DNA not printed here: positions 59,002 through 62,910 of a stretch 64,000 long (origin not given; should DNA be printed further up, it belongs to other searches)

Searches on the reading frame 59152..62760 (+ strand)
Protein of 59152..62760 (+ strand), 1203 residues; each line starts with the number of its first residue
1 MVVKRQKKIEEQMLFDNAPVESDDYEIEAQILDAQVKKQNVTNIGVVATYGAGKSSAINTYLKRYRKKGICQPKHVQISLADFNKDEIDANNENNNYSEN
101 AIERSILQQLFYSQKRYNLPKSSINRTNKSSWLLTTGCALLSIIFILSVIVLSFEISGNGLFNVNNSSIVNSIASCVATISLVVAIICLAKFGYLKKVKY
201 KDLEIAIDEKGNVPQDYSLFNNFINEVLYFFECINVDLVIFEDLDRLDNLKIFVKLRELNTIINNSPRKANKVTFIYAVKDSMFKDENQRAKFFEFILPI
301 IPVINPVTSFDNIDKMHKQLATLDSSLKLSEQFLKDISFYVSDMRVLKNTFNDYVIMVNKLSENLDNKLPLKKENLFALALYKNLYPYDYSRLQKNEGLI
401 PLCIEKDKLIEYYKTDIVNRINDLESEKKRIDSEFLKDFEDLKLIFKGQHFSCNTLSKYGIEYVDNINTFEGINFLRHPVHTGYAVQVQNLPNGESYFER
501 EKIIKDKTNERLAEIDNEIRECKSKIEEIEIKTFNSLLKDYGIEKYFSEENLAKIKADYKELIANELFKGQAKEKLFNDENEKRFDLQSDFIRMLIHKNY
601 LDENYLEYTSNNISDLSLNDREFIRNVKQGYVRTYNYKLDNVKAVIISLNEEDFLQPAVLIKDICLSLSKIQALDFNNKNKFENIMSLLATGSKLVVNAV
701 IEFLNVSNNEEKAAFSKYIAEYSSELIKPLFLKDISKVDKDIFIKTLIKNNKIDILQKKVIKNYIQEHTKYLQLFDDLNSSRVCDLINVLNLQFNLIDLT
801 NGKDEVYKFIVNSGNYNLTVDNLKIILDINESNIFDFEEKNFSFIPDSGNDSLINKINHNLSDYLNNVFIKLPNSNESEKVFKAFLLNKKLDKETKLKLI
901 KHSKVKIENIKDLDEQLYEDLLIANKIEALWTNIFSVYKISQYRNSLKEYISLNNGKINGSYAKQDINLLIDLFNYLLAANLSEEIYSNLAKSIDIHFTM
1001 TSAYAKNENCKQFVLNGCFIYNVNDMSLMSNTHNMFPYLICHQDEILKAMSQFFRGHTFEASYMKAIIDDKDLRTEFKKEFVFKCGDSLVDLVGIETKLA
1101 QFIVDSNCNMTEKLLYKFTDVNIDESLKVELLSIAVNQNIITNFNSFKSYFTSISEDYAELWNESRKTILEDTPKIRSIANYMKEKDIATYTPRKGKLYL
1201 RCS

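Call 22: search_protein_families(library=pfam, proteins=[window:59152-62760:+], max_evalue=0.00001)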
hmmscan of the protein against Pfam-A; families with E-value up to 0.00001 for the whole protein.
window:59152-62760:+ (1203 aa): 1 family
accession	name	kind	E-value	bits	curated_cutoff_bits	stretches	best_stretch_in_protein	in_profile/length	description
PF20693.3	YobI-ATPase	-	2.7e-94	317.1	27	1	30-400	3-362/363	YobI-like P-loop NTPase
